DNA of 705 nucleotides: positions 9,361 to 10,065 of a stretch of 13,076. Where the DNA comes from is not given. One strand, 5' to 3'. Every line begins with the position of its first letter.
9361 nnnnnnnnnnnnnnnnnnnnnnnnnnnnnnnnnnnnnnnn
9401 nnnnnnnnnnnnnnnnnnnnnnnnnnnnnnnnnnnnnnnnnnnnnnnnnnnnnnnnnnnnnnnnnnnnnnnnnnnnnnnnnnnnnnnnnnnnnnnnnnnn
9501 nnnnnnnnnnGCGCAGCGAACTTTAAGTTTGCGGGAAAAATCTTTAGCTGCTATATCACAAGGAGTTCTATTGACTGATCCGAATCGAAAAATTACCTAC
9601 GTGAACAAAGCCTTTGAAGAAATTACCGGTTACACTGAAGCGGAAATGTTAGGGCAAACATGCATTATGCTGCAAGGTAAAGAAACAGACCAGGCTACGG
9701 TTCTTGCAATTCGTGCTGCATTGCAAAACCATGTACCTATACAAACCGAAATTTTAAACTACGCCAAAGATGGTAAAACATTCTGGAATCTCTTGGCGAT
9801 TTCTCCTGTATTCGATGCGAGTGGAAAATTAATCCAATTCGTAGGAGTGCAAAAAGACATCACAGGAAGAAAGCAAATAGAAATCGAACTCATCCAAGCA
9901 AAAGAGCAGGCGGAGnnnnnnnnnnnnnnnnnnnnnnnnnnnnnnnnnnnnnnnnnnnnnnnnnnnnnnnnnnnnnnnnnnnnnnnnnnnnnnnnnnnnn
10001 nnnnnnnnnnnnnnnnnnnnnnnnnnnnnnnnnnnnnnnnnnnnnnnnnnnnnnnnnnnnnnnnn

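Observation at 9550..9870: LOV blue-light sensor domain embedded in a multi-PAS hybrid histidine kinase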

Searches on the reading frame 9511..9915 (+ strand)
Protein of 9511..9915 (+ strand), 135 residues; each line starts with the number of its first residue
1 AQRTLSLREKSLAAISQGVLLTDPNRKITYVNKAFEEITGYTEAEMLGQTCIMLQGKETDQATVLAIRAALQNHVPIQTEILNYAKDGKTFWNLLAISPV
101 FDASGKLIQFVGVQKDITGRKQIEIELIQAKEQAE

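Call 6: search_solved_structures(query=window:9523-9915:+, show_alignments=5)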
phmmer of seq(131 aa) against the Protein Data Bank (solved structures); distinct sequences matched with E-value up to 0.001: 156 (the best 60 are shown).
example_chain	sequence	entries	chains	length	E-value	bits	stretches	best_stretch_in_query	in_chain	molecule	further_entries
6rhg_A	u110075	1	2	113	2.3e-29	104.9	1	13-116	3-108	Multi-sensor hybrid histidine kinase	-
6y7r_A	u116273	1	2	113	5e-29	103.8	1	12-116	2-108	Multi-sensor hybrid histidine kinase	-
6y7u_A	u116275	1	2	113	4.3e-28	100.8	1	13-116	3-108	Multi-sensor hybrid histidine kinase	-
6rhf_A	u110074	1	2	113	4.3e-28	100.8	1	13-116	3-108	Multi-sensor hybrid histidine kinase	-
7ab6_A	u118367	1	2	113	9.3e-28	99.7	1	13-116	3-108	Multi-sensor hybrid histidine kinase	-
6ywi_A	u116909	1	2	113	1.1e-27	99.4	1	13-116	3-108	Multi-sensor hybrid histidine kinase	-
9u5n_A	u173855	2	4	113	1.1e-27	99.4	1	13-116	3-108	histidine kinase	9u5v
8pm1_A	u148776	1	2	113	1.5e-27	99.1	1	13-116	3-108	histidine kinase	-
6yx4_A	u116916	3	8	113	1.6e-27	99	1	13-116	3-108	Multi-sensor hybrid histidine kinase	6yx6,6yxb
6yxc_A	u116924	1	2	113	1.6e-27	99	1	13-116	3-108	Multi-sensor hybrid histidine kinase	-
6ywq_A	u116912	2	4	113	2.2e-27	98.5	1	13-116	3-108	Multi-sensor hybrid histidine kinase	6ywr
6ywh_A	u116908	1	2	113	2.2e-27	98.5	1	13-116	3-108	Multi-sensor hybrid histidine kinase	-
6ywg_A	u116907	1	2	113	2.2e-27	98.5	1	13-116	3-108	Multi-sensor hybrid histidine kinase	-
7ab7_A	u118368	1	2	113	3.4e-27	97.9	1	13-116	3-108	Multi-sensor hybrid histidine kinase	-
8pky_A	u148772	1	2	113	4.2e-27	97.6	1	13-116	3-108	histidine kinase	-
4gcz_A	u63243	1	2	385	2e-25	92.2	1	4-125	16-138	Blue-light photoreceptor, Sensor protein fixL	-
9vf7_A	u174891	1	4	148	1.6e-24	89.3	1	10-119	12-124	histidine kinase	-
3ewk_A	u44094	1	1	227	4.1e-21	78.3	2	16-128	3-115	Sensor protein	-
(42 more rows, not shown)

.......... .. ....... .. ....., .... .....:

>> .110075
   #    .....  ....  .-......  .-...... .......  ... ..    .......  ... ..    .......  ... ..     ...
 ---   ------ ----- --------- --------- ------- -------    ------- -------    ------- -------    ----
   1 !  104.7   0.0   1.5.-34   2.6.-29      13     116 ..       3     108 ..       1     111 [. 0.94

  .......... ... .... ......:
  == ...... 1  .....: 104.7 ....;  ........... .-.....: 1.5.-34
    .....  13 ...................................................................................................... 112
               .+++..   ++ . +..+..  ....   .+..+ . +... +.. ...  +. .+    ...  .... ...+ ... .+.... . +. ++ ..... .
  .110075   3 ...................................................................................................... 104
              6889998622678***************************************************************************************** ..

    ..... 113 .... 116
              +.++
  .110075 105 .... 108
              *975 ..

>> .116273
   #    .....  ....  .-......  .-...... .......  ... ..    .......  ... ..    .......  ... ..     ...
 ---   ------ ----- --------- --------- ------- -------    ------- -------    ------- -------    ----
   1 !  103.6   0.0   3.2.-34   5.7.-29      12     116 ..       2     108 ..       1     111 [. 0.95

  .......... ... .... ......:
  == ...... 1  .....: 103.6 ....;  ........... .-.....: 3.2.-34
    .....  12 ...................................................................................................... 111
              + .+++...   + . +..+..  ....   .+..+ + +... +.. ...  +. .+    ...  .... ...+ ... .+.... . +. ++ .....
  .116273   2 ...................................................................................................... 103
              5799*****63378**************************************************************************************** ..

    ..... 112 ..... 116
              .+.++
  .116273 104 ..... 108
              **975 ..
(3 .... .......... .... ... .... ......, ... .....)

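Call 26: search_protein_representatives(protein=window:9511-9915:+)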
Query: 135 residues. Proteins with E-value up to 0.001 (for the whole library): 233368; up to 1e-10: 84673; up to 1e-30: 4259. The best 150 are listed.
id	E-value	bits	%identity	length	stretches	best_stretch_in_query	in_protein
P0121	9.1e-223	741.9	31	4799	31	22-129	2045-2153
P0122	4.3e-167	562.3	35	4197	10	21-122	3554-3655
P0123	2.8e-152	514.5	37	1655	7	16-133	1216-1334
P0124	5.8e-151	510.3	34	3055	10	28-124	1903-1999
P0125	8.2e-97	335.6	42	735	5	2-126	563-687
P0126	9.3e-96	332.2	29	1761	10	17-129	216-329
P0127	5.2e-95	329.7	30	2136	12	2-132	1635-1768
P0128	3.7e-88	307.7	36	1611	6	22-126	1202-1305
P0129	1.7e-86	302.3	29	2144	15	23-127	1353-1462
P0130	3.9e-86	301.1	29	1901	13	17-129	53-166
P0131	6.8e-85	297.1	29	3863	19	2-131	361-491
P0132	2.7e-84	295.2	35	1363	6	15-127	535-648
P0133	3.9e-84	294.7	26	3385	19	18-133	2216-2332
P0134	5.5e-84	294.2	33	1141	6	16-133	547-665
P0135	1.3e-83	293.0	29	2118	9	7-128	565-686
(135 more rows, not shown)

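Call 29: find_homologous_proteins(query=window:9529-9882:+, max_evalue=1e-10)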
Query seq(118 aa) (118 aa): 24 proteins with E <= 1e-10 among 47 candidates.
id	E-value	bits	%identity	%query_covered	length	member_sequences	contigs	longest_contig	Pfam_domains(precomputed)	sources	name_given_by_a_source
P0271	4.8e-23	99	46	96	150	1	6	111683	PF08447.19,PF13426.14,PF13188.14,PF08448.17,PF00989.32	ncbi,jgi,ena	jgi:PAS domain S-box-containing protein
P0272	1.2e-19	88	39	95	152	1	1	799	PF08447.19,PF13426.14,PF13188.14,PF08448.17,PF00989.32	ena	-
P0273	1.2e-19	88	39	95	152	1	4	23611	PF08447.19,PF13426.14,PF13188.14,PF08448.17,PF00989.32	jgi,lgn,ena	jgi:PAS domain S-box-containing protein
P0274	1.2e-19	88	39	95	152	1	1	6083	PF08447.19,PF13426.14,PF13188.14,PF08448.17,PF00989.32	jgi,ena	-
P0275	1.7e-19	88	39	95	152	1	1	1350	PF08447.19,PF13426.14,PF13188.14,PF08448.17,PF00989.32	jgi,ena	-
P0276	1.9e-19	87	39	100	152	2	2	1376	PF08447.19,PF13426.14,PF13188.14,PF08448.17,PF00989.32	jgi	-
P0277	2.1e-19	87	40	100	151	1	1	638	PF08447.19,PF13426.14,PF13188.14,PF08448.17,PF00989.32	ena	-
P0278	2.1e-19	87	40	100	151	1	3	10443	PF08447.19,PF13426.14,PF13188.14,PF08448.17,PF00989.32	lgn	-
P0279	2.5e-19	87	39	95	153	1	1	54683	PF08447.19,PF13426.14,PF13188.14,PF00989.32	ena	-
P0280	2.5e-19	87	39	95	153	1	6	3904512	PF08447.19,PF13426.14,PF13188.14,PF00989.32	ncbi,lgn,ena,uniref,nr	ncbi:PAS domain-containing protein [Bacterioplanoides sp. SCSIO 12839]|uniref:PAS domain-containing 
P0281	2.7e-19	87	40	96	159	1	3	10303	PF08447.19,PF13426.14,PF13188.14,PF08448.17,PF00989.32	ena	-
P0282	2.9e-19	87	40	100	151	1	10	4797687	PF08447.19,PF13426.14,PF13188.14,PF08448.17,PF00989.32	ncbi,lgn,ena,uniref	ncbi:PAS domain-containing protein [Bacterioplanoides sp.]|uniref:PAS domain-containing protein n=1 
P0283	3.6e-19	87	41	95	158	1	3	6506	PF08447.19,PF13426.14,PF13188.14,PF08448.17,PF00989.32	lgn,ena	-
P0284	3.7e-19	86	39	95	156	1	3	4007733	PF08447.19,PF13426.14,PF13188.14,PF00989.32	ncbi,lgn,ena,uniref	ncbi:PAS domain-containing protein [Bacterioplanoides sp.]|uniref:PAS domain-containing protein n=1 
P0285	4.0e-19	86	40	100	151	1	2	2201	PF08447.19,PF13426.14,PF13188.14,PF08448.17,PF00989.32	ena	-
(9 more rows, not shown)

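Call 45: predict_structure(alignment_id=A2)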
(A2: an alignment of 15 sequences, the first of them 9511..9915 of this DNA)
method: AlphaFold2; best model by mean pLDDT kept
length: 135 residues; sequences in the alignment: 15
mean_pLDDT: 86.8   pTM: 0.76
mean pLDDT of the five models: 86.8, 80.8, 77.9, 72.7, 64.4
residues with pLDDT >= 90: 81; 70-90: 41; 50-70: 13; < 50: 0
segments of 3 or more residues with pLDDT < 50: none
pLDDT, mean of each block of 10 residues (from residue 1): 64 81 92 92 90 66 90 94 89 94 95 93 90 84
secondary structure, 60 per line:
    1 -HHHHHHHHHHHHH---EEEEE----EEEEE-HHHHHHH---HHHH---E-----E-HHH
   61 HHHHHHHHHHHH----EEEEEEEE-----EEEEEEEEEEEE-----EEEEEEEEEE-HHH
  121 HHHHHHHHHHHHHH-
elements in order: H2-14 E18-22 E27-31 H33-39 H43-46 H58-72 E77-84 E90-101 E107-116 H118-134

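Call 48: find_related_loci(query=A3, collection=genome_contigs, flank=4000)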
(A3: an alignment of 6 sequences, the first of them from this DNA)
Query A3 (135 aa) in genome_contigs; peptide patterns used: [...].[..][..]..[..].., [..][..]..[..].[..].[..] (x = any residue, [..] = any of these).
599 stretches matched a pattern (row limit reached: there are more); 550 encode a relative of the query (tblastn E <= 1e-3); the best 80 are kept; 80 distinct loci.
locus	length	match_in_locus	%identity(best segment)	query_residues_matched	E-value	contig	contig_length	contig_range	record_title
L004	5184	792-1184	52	1-131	4e-44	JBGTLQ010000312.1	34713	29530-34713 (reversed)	MAG: Terrimicrobiaceae bacterium isolate JTS-RE340 k141_1977263, whole genome shotgun sequence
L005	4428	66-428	55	4-124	3e-43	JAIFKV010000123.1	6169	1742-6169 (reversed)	MAG: Betaproteobacteria bacterium isolate bin_127 scaffold_24429, whole genome shotgun sequence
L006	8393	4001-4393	52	5-135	9e-43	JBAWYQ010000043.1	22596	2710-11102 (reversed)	MAG: Burkholderiales bacterium isolate ELA093 MAG093_43, whole genome shotgun sequence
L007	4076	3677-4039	55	4-124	3e-42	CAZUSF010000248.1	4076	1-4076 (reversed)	MAG TPA_asm: uncultured Thiobacillus sp. isolate binchicken_co113_137 genome assembly, contig: NODE_26602_length_4076_co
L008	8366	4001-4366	53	12-133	8e-42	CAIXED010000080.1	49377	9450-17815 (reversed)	MAG: uncultured proteobacterium isolate MJ-2014-D3_bin-499 genome assembly, contig: bin-499:80/82, whole genome shotgun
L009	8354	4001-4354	54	5-122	9e-42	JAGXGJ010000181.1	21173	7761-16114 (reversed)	MAG: Methylococcaceae bacterium isolate LH_M36 k141_1613911, whole genome shotgun sequence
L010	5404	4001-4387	53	5-134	2e-42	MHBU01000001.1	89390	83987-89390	MAG: Methylotenera sp. RIFCSPLOWO2_02_FULL_45_14 rifcsplowo2_02_scaffold_115, whole genome shotgun sequence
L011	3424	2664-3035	52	4-127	1e-41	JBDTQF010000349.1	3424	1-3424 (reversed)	MAG: Burkholderiales bacterium isolate cluster3_bin.215 NODE_177504_length_3424_cov_13.601365, whole genome shotgun sequ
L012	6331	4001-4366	52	12-133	1e-41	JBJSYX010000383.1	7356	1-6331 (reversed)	MAG: Methylomonas sp. isolate samp_4434_metabat2_57 samp_4434_1905448, whole genome shotgun sequence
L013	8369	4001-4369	52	5-127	3e-41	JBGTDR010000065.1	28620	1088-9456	MAG: Chthoniobacterales bacterium isolate JTS-RE148 k141_6915654, whole genome shotgun sequence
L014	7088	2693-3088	54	4-135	2e-41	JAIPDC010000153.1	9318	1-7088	MAG: Rhodoferax sp. isolate Tobar12m-G27 Tobar12m-C6062, whole genome shotgun sequence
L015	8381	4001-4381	54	7-133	9e-41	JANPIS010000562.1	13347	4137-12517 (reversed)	MAG: Chthoniobacteraceae bacterium isolate VAR_61_metabat_521 VAR_61_k141_4278115, whole genome shotgun sequence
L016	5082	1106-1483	54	2-127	2e-41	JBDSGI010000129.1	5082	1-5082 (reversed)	MAG: Opitutaceae bacterium isolate cluster1_bin.249 k127_9827578, whole genome shotgun sequence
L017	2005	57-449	52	1-132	5e-41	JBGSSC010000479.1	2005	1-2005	MAG: Terrimicrobiaceae bacterium isolate JTS-AC373 k141_423084, whole genome shotgun sequence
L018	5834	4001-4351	56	5-121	2e-40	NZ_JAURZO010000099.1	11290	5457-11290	MAG: Zwartia sp. isolate E6_concoct.bin.180 E6_k141_381506, whole genome shotgun sequence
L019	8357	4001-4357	57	3-121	2e-40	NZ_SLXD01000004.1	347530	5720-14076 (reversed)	Rubrivivax gelatinosus strain DSM 1709 Ga0310528_104, whole genome shotgun sequence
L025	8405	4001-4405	53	1-135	6e-40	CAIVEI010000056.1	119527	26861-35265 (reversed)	MAG: uncultured Schlesneria sp. isolate AM-lipid-02-D2_bin-1310 genome assembly, contig: bin-1310:056/211, whole genome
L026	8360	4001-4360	56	5-124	1e-39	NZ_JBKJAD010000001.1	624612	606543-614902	Azonexus caeni strain KACC11481 NODE_1_length_624612_cov_138.679546, whole genome shotgun sequence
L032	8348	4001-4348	53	12-127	1e-39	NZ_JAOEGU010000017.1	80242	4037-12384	Methylobacter psychrophilus strain Z-0021 NODE_17_length_80242_cov_9.787069, whole genome shotgun sequence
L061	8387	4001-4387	52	2-130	2e-37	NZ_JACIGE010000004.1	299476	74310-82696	Rhodocyclus tenuis strain 2761 Ga0394279_04, whole genome shotgun sequence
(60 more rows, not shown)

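Call 49: fold_search(model_id=the predicted structure, library=pdb)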
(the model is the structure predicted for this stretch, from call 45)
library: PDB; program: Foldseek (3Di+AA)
matches with E <= 10: 1415; with E <= 0.001: 648
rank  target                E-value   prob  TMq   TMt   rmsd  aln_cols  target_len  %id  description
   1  9vf7_A                2.6e-13  1.00  0.90  0.86   1.4       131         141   38  Structure of Meiothermus ruber Mrub_1259 LOV domain with N- and C-terminal alpha helices (MrLOVe) (released 2025-06-25)
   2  9vf7_C                3.1e-13  1.00  0.89  0.88   1.5       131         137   38  Structure of Meiothermus ruber Mrub_1259 LOV domain with N- and C-terminal alpha helices (MrLOVe) (released 2025-06-25)
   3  9vf7_D                5.3e-13  1.00  0.89  0.87   1.5       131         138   38  Structure of Meiothermus ruber Mrub_1259 LOV domain with N- and C-terminal alpha helices (MrLOVe) (released 2025-06-25)
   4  9vf7_B                5.3e-13  1.00  0.88  0.85   1.7       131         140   38  Structure of Meiothermus ruber Mrub_1259 LOV domain with N- and C-terminal alpha helices (MrLOVe) (released 2025-06-25)
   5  8a3u                  1.3e-12  1.00  0.84  0.33   2.5       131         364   33  Crystal structure of a chimeric LOV-Histidine kinase SB2F1 (symmetrical variant, trigonal form with short c-axis) (released 2023-12-20)
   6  6ywr_B                1.4e-12  1.00  0.72  0.91   1.4       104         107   49  Structure of Chloroflexus aggregans flavin based fluorescent protein (CagFbFP) Q148H variant (space group C2) (released 2021-04-21)
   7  4gcz_B                1.4e-12  1.00  0.84  0.32   2.3       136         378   42  Structure of a blue-light photoreceptor (released 2013-06-19)
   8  4gcz_A                1.5e-12  1.00  0.85  0.33   2.0       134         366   42  Structure of a blue-light photoreceptor (released 2013-06-19)
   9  8a7f_A                1.5e-12  1.00  0.84  0.33   2.5       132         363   32  Crystal structure of a chimeric LOV-Histidine kinase SB2F1-I66R mutant (asymmetrical variant, trigonal form with long  (released 2024-01-10)
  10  6pps_D                1.5e-12  1.00  0.77  0.41   5.8       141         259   37  A blue light illuminated LOV-PAS construct from the LOV-HK sensory protein from Brucella abortus (construct 15-273) (released 2020-07-15)
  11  7r5n_B                1.9e-12  1.00  0.85  0.77   2.2       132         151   37  Crystal structure of the full-length short LOV protein PF5-LOV from Pseudomonas fluorescens (dark state) (released 2023-08-23)
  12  5luv_B                2.0e-12  1.00  0.84  0.78   2.8       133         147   34  Short LOV protein W619_1 in apo-state (released 2017-02-22)
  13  5luv_A                2.2e-12  1.00  0.85  0.85   2.2       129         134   36  Short LOV protein W619_1 in apo-state (released 2017-02-22)
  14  7r5n_A                2.3e-12  1.00  0.85  0.78   2.5       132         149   37  Crystal structure of the full-length short LOV protein PF5-LOV from Pseudomonas fluorescens (dark state) (released 2023-08-23)
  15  6pps_A                2.4e-12  1.00  0.77  0.42   5.7       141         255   37  A blue light illuminated LOV-PAS construct from the LOV-HK sensory protein from Brucella abortus (construct 15-273) (released 2020-07-15)
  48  6rhg_A                1.0e-11  1.00  0.72  0.92   1.4       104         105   51  Structure of Chloroflexus aggregans Cagg_3753 LOV domain (released 2019-05-15)
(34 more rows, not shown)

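Call 61: search_solved_structures(query=A3, max_evalue=1e-12, show_alignments=0)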
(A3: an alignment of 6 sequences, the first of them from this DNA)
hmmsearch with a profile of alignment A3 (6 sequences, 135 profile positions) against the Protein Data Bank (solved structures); distinct sequences matched with E-value up to 1e-12: 149 (the best 60 are shown).
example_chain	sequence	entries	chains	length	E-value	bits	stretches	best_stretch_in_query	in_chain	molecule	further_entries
6rhg_A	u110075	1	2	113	3.3e-41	143.3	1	17-122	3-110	Multi-sensor hybrid histidine kinase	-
3ewk_A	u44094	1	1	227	2.7e-40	140.3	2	19-133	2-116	Sensor protein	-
6y7u_A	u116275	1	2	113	8.1e-40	138.7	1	17-122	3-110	Multi-sensor hybrid histidine kinase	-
6y7r_A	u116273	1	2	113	9.6e-40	138.5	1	17-122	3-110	Multi-sensor hybrid histidine kinase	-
6rhf_A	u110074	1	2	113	1.4e-39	138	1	17-122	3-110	Multi-sensor hybrid histidine kinase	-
8pm1_A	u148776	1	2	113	2.7e-39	137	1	17-122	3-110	histidine kinase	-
7ab6_A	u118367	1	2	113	2.9e-39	137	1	20-122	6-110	Multi-sensor hybrid histidine kinase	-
6yx4_A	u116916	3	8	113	9.8e-39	135.2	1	17-122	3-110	Multi-sensor hybrid histidine kinase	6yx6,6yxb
6yxc_A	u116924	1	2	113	1.2e-38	135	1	17-122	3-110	Multi-sensor hybrid histidine kinase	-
6ywg_A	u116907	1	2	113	1.3e-38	134.8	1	17-122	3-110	Multi-sensor hybrid histidine kinase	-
6ywi_A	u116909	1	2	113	1.3e-38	134.8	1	17-122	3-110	Multi-sensor hybrid histidine kinase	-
9u5n_A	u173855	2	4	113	1.3e-38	134.8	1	17-122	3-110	histidine kinase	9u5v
6ywh_A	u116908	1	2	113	1.4e-38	134.8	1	17-122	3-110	Multi-sensor hybrid histidine kinase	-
6ywq_A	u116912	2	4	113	1.5e-38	134.7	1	17-122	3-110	Multi-sensor hybrid histidine kinase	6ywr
7ab7_A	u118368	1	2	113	2.1e-38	134.2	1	20-122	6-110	Multi-sensor hybrid histidine kinase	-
9vf7_A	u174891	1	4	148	1.7e-37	131.3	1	11-123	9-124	histidine kinase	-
4gcz_A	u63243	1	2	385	2.8e-37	130.6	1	5-131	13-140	Blue-light photoreceptor, Sensor protein fixL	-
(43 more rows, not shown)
